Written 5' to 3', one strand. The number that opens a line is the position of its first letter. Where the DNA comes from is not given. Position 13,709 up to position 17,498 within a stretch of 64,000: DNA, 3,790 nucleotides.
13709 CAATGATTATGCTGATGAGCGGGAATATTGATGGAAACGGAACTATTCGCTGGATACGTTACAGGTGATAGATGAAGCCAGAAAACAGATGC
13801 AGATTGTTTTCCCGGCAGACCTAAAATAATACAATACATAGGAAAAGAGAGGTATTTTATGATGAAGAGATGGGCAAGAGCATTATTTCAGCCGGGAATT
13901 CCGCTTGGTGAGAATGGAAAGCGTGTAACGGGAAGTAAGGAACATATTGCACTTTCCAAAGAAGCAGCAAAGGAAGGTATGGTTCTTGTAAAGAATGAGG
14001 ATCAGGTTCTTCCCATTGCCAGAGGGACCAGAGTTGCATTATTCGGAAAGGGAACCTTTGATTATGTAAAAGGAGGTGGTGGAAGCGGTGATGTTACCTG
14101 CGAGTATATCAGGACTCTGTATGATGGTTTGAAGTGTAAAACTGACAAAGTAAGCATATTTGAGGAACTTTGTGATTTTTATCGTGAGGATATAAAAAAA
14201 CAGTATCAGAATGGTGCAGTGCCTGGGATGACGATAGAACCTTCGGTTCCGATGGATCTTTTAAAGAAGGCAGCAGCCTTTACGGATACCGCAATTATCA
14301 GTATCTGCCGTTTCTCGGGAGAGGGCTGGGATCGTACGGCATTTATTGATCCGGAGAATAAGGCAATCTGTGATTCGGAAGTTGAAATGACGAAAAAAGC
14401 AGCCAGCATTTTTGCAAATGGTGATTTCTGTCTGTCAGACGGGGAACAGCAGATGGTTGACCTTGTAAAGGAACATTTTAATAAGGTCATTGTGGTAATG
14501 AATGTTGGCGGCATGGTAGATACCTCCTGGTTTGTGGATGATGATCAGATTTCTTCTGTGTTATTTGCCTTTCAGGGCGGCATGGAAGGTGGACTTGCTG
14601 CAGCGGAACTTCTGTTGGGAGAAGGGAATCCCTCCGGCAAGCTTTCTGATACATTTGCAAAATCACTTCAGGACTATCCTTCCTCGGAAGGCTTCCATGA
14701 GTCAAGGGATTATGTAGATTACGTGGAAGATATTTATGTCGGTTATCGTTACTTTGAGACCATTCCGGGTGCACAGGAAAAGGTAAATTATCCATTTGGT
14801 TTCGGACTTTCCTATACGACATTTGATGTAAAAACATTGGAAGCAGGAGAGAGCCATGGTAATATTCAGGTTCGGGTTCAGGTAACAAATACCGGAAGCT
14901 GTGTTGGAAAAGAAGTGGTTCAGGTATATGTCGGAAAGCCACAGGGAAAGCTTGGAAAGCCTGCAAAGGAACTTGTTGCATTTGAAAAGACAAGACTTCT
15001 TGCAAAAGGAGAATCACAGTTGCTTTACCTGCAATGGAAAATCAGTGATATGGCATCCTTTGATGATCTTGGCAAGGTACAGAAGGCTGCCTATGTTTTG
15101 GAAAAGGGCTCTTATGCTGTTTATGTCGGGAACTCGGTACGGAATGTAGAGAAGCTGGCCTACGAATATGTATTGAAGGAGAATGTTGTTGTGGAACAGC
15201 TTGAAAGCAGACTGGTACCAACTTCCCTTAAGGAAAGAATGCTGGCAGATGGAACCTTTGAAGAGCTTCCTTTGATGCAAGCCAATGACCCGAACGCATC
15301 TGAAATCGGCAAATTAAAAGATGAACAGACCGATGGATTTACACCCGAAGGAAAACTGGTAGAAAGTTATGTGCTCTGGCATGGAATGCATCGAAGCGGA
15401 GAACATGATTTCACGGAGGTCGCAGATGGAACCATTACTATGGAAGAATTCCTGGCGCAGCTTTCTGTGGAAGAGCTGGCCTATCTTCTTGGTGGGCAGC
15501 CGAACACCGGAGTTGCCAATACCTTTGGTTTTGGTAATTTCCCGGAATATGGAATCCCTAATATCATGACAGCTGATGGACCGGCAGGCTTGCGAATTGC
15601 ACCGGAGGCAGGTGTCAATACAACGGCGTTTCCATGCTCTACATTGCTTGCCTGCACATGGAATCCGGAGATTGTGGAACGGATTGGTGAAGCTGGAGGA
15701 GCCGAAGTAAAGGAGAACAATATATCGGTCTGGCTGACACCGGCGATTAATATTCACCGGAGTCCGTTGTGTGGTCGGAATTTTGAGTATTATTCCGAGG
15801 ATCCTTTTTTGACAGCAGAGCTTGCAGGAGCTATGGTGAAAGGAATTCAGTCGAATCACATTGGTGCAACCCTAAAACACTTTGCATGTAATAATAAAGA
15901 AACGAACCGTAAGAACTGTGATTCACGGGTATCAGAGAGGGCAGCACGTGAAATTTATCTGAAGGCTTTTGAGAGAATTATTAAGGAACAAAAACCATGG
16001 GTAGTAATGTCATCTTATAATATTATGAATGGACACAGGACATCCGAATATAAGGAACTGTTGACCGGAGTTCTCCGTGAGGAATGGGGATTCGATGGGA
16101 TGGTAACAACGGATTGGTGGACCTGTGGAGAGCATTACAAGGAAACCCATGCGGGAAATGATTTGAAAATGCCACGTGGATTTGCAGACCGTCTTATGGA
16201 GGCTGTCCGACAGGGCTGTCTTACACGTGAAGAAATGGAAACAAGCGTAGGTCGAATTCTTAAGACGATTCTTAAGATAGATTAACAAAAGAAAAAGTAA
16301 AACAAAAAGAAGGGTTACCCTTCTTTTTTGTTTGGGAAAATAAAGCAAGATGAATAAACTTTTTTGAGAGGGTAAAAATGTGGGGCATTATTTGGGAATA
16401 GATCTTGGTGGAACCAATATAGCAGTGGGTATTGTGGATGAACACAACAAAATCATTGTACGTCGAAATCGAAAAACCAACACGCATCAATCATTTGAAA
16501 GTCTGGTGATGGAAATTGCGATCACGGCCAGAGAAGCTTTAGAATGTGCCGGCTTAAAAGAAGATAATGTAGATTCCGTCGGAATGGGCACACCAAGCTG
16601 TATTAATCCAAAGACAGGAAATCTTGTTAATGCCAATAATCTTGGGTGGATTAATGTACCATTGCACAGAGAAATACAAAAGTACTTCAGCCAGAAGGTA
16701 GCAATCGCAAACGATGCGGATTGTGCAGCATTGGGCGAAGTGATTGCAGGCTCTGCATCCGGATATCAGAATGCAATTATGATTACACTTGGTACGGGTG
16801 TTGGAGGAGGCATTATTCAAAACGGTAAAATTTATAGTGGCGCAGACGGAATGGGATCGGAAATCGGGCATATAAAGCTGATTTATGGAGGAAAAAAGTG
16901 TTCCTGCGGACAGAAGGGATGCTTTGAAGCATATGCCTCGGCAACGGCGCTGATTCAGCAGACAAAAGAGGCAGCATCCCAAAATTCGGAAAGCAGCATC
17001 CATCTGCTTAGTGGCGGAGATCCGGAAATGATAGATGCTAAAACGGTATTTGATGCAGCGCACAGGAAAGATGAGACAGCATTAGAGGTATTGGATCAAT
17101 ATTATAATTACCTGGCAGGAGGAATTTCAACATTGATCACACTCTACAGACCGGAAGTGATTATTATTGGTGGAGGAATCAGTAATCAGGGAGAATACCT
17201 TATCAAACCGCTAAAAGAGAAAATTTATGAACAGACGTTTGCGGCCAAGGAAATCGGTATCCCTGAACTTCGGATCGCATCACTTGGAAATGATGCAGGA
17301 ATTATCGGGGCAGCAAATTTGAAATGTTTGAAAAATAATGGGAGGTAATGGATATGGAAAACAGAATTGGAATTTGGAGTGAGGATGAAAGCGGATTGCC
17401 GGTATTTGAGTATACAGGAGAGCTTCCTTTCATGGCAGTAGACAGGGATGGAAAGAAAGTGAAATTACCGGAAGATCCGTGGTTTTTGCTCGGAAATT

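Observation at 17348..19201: In-frame chimera: a non-GRE N-terminus joined to only the C-terminal glycyl-radical part of a glycyl radical enzyme, beside an intact activase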

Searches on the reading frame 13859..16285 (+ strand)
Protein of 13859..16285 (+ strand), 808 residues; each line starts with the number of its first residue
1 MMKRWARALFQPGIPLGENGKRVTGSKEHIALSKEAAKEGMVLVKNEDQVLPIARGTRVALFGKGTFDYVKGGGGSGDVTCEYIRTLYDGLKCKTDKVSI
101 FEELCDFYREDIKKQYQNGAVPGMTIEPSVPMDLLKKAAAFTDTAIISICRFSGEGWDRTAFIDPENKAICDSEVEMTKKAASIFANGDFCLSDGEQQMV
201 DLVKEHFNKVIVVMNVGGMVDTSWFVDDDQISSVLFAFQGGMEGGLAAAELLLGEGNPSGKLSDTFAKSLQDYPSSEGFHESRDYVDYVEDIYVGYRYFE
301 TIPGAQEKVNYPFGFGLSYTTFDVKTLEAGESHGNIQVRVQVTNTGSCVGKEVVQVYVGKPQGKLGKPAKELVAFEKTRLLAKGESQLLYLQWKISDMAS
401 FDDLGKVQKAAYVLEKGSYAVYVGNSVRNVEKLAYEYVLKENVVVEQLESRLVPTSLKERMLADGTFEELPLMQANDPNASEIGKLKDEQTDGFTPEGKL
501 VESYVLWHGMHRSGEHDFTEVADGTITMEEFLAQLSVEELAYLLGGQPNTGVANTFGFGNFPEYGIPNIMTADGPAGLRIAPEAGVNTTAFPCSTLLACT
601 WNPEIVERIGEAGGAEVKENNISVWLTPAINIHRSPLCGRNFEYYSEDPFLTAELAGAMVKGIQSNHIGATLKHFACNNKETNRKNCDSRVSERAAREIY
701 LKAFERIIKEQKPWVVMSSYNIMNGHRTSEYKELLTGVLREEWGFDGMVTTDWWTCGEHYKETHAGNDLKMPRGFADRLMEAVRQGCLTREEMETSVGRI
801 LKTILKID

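Call 4: search_protein_families(library=pfam, proteins=[window:13859-16285:+], max_evalue=0.01)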
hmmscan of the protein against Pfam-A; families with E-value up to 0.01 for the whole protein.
window:13859-16285:+ (808 aa): 3 families
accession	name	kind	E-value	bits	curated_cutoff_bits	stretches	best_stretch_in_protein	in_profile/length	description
PF01915.27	Glyco_hydro_3_C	-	1.7e-36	126.5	31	1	41-319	1-200/200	Glycosyl hydrolase family 3 C-terminal domain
PF00933.27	Glyco_hydro_3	-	1.9e-35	123.3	27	1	565-802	62-315/316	Glycosyl hydrolase family 3 N terminal domain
PF14310.12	Fn3-like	-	2.7e-15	56.7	25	1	352-426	1-70/71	Fibronectin type III-like domain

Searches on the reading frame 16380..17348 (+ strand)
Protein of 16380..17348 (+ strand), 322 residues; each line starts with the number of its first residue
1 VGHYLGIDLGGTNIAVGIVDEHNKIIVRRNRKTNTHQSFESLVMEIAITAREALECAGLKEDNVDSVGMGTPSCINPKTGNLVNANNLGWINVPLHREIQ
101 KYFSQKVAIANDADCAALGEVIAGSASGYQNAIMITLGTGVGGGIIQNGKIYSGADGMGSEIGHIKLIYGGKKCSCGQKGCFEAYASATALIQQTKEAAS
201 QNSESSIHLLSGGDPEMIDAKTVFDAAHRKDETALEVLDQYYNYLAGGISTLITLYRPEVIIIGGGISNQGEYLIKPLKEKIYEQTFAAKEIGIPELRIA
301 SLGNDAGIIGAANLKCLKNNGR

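Call 4: search_protein_families(library=pfam, proteins=[window:16380-17348:+], max_evalue=0.01)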
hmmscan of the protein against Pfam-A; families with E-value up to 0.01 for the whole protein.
window:16380-17348:+ (322 aa): 3 families
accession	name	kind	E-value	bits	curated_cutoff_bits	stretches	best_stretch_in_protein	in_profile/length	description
PF00480.26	ROK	-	4.2e-72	243.6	22.9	1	4-314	1-290/294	ROK family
PF01869.26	BcrAD_BadFG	-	3.8e-06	27.1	31.5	1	5-283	1-249/271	BadF/BadG/BcrA/BcrD ATPase family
PF05378.19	Hydant_A_N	-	0.00017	21.8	25.2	1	5-76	2-69/176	Hydantoinase/oxoprolinase N-terminal region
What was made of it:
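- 16380..17348 (+): Intact ROK-family sugar kinase, first gene of the ancestral cluster. Its TAA stop overlaps the ATG of the fusion gene (TAATG), and a GGAGG Shine-Dalgarno lies just upstream. Pfam ROK 4.2e-72 (call 4).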
